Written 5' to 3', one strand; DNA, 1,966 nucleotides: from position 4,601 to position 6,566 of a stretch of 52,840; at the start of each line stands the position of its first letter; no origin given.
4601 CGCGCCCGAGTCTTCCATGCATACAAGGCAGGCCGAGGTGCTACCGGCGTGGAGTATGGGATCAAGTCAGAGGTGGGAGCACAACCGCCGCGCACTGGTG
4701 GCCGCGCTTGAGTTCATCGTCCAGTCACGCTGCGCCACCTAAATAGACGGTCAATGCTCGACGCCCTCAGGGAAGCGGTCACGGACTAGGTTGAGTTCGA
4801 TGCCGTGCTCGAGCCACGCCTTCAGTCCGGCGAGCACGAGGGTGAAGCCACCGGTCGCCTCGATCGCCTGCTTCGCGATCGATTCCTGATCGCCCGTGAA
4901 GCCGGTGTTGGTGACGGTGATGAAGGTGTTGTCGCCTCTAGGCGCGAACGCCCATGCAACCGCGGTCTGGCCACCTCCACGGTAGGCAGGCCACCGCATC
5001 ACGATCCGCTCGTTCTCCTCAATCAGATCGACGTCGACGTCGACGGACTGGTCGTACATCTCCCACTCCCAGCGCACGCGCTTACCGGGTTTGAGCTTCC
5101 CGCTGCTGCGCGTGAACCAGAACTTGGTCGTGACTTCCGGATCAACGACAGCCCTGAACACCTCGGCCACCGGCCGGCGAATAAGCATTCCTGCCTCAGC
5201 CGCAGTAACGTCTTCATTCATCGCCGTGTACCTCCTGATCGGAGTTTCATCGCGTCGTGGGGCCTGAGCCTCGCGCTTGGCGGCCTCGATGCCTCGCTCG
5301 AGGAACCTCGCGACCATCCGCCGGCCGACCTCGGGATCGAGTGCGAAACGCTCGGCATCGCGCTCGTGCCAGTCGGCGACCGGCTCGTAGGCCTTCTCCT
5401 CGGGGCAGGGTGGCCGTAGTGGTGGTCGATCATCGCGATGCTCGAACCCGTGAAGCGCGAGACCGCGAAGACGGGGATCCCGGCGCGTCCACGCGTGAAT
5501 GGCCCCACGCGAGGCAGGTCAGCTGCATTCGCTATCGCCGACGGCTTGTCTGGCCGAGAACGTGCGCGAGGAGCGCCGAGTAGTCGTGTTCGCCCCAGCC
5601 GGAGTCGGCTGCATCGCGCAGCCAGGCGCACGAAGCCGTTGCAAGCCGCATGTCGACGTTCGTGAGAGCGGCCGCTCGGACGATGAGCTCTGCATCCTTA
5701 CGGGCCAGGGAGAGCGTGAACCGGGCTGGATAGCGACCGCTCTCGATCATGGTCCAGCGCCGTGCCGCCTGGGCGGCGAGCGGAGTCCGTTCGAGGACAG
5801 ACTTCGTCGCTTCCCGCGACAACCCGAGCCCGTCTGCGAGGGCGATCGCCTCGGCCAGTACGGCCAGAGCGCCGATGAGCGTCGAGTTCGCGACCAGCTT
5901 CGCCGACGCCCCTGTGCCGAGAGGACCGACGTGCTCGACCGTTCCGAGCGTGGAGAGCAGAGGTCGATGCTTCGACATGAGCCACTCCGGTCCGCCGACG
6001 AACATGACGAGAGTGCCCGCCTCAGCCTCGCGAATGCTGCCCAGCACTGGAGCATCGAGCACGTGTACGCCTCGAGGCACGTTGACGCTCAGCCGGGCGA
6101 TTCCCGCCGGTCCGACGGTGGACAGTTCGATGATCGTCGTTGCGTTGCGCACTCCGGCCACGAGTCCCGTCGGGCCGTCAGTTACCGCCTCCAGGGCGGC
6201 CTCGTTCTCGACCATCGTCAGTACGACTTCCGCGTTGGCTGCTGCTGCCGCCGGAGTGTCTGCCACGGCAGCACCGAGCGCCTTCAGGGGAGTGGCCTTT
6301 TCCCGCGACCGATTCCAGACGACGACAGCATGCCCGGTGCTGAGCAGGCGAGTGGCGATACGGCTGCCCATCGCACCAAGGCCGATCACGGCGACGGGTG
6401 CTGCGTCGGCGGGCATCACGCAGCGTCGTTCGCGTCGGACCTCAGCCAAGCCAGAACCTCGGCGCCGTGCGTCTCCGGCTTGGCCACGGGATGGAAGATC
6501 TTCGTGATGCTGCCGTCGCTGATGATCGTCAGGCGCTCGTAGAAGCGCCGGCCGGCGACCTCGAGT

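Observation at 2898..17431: A GmrSD-type DUF262/DUF1524 gene is split into two same-strand halves about 12.6 kb apart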

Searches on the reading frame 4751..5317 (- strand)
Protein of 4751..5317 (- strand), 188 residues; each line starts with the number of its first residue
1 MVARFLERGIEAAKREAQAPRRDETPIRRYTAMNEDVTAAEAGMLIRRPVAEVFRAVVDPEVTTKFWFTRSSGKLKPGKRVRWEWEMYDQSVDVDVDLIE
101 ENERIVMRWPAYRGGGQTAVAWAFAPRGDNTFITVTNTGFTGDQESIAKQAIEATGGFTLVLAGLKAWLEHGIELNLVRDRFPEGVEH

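Call 16: search_protein_families(library=pfam, proteins=[window:4751-5317:-], max_evalue=0.01)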
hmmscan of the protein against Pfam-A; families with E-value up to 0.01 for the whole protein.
window:4751-5317:- (188 aa): 1 family
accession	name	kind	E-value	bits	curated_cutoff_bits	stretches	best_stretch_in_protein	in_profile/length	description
PF08327.17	AHSA1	-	1.3e-14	54.9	22.1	1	49-170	3-125/125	Activator of Hsp90 ATPase homolog 1-like protein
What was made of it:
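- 4751..5317 (-): AHSA1/SRPBCC-family protein gene, intact. Pfam PF08327, E=1.3e-14 (call 16).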

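Call 47: search_protein_families(library=padloc, proteins=[window:4751-5317:-], max_evalue=0.001)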
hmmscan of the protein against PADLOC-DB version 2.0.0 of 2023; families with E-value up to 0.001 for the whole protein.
window:4751-5317:- (188 aa): 0 families

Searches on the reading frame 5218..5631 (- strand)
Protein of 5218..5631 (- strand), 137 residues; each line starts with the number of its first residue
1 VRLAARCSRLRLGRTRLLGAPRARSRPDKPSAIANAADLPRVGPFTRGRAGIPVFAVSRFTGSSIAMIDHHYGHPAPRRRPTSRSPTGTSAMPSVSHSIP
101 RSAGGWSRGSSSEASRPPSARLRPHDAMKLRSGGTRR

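Call 16: search_protein_families(library=pfam, proteins=[window:5218-5631:-], max_evalue=0.01)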
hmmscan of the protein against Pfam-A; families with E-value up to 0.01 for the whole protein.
window:5218-5631:- (137 aa): 0 families

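Call 57: search_protein_families(library=ncbifam, proteins=[window:5218-5631:-], max_evalue=1)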
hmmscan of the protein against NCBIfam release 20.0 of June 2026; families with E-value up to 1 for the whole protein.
window:5218-5631:- (137 aa): 0 families

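Call 61: search_dna_similar(query=window:5218-5631:-, collection=plasmids, mode=protein, max_evalue=0.01, max_rows=10)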
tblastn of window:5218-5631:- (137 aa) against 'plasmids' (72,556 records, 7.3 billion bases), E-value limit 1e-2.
No match.

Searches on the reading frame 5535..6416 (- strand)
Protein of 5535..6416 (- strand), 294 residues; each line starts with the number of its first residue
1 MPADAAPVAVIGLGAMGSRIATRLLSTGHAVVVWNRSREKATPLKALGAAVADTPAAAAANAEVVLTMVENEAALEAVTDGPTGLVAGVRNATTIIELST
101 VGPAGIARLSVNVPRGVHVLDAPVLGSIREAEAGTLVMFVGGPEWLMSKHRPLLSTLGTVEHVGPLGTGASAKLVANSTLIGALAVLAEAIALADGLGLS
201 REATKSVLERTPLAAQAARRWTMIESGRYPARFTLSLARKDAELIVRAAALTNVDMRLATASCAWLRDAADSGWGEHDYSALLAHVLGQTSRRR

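Call 40: find_homologous_proteins(query=window:5535-6416:-, max_evalue=1e-30)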
Query window:5535-6416:- (294 aa): 2258 proteins with E <= 1e-30 among 8000 candidates; the best 120 are listed.
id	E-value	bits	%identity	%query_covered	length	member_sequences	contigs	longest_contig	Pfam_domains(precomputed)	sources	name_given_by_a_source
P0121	3.7e-177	606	100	100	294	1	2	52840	PF02558.23,PF03446.22,PF02826.26,PF03807.24,PF14833.12,PF01488.27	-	-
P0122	3.2e-117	409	70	99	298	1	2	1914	PF02558.23,PF03446.22,PF02826.26,PF03807.24,PF14833.12,PF01488.27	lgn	-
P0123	4.7e-102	359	65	95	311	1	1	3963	PF03446.22,PF02826.26,PF03807.24,PF14833.12,PF01488.27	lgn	-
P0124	2.0e-99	351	64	95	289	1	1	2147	PF13241.13,PF02558.23,PF03446.22,PF02826.26,PF03807.24,PF14833.12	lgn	-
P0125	4.1e-97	343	63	95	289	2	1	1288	PF13241.13,PF02558.23,PF03446.22,PF02826.26,PF03807.24,PF14833.12,PF01488.27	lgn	-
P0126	1.2e-96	342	61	96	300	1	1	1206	PF02558.23,PF03446.22,PF02826.26,PF21761.3,PF03807.24,PF14833.12,PF02737.25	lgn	-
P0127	1.2e-96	342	62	97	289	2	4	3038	PF02558.23,PF03446.22,PF02826.26,PF03807.24,PF14833.12,PF01488.27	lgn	-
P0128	6.2e-96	339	61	96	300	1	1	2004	PF02558.23,PF03446.22,PF02826.26,PF21761.3,PF03807.24,PF14833.12,PF02737.25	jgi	jgi:3-hydroxyisobutyrate dehydrogenase-like beta-hydroxyacid dehydrogenase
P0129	7.8e-96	339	61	95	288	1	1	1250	PF02558.23,PF03446.22,PF02826.26,PF21761.3,PF03807.24,PF14833.12,PF02737.25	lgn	-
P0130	8.2e-96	339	61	96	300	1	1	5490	PF02558.23,PF03446.22,PF02826.26,PF21761.3,PF03807.24,PF14833.12,PF02737.25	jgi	jgi:3-hydroxyisobutyrate dehydrogenase-like beta-hydroxyacid dehydrogenase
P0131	1.1e-95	338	62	95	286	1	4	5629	PF02558.23,PF03446.22,PF02826.26,PF21761.3,PF03807.24,PF14833.12,PF01370.28,PF07991.19,PF01488.27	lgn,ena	-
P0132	1.2e-95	338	62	95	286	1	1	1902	PF02558.23,PF03446.22,PF02826.26,PF03807.24,PF14833.12,PF01488.27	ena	-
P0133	2.3e-95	337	61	97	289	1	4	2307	PF02558.23,PF03446.22,PF02826.26,PF03807.24,PF14833.12,PF07991.19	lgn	-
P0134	4.6e-95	336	63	95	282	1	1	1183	PF02558.23,PF03446.22,PF21761.3,PF03807.24,PF14833.12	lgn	-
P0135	5.1e-95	336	63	95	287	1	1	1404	PF02558.23,PF03446.22,PF02826.26,PF03807.24,PF14833.12,PF07991.19,PF01488.27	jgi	jgi:3-hydroxyisobutyrate dehydrogenase-like beta-hydroxyacid dehydrogenase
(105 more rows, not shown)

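Call 57: search_protein_families(library=ncbifam, proteins=[window:5535-6416:-], max_evalue=1)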
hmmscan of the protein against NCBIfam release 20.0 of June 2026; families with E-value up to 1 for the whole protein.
window:5535-6416:- (294 aa): 43 families (the best 25 are shown)
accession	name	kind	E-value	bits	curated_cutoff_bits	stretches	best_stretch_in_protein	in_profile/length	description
NF012005.0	PRK15461.1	equivalog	1.6e-39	135.9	348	1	7-287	3-287/298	sulfolactaldehyde 3-reductase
TIGR01505.1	tartro_sem_red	equivalog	2.1e-38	132.2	340.75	1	8-285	2-282/291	2-hydroxy-3-oxopropionate reductase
NF008592.0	PRK11559.1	equivalog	7.9e-38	130.4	397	1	8-285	5-285/296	2-hydroxy-3-oxopropionate reductase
TIGR01692.1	HIBADH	equivalog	2.5e-35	122.2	291.6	1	11-283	2-284/288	3-hydroxyisobutyrate dehydrogenase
NF043037.1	ThreonDh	equivalog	5.1e-32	111.5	350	1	7-283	4-284/297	L-threonate dehydrogenase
NF011633.0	PRK15059.1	equivalog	9e-21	74.3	451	1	9-283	4-280/292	2-hydroxy-3-oxopropionate reductase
NF007161.0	PRK09599.1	subfamily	2.5e-15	56.5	271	1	8-193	3-193/302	NADP-dependent phosphogluconate dehydrogenase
TIGR00872.1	gnd_rel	equivalog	3.2e-12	46.3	297.2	1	8-193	3-191/299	phosphogluconate dehydrogenase (NAD(+)-dependent, decarboxylating)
NF006765.0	PRK09287.1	equivalog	2.4e-07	30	413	1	6-209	4-220/476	NADP-dependent phosphogluconate dehydrogenase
NF006409.0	PRK08655.1-3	equivalog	8.5e-07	28.8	310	1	11-131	7-123/290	prephenate dehydrogenase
TIGR00873.1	gnd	equivalog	4.4e-06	25.8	426.7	1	8-209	2-216/467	decarboxylating NADP(+)-dependent phosphogluconate dehydrogenase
TIGR00745.1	apbA_panE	subfamily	8.9e-06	25.2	141.35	1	8-48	2-41/305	2-dehydropantoate 2-reductase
NF006083.0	PRK08229.1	equivalog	0.00047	19.2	371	1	6-75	3-71/341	2-dehydropantoate 2-reductase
NF000744.0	PRK00045.1-3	equivalog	0.00061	18.8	429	1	5-63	185-243/447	glutamyl-tRNA reductase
NF042925.1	FHMPC_DH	equivalog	0.0029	17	500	1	8-70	3-69/304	5-formyl-3-hydroxy-2-methylpyridine 4-carboxylate 5-dehydrogenase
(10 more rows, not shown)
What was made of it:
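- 5532..8507 (-): NAD-binding beta-hydroxyacid-dehydrogenase-like gene (5532-6416), peroxiredoxin (6416-6865) and a PdxR-type GntR/aminotransferase regulator (7002-8507). NCBIfam (call 57).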
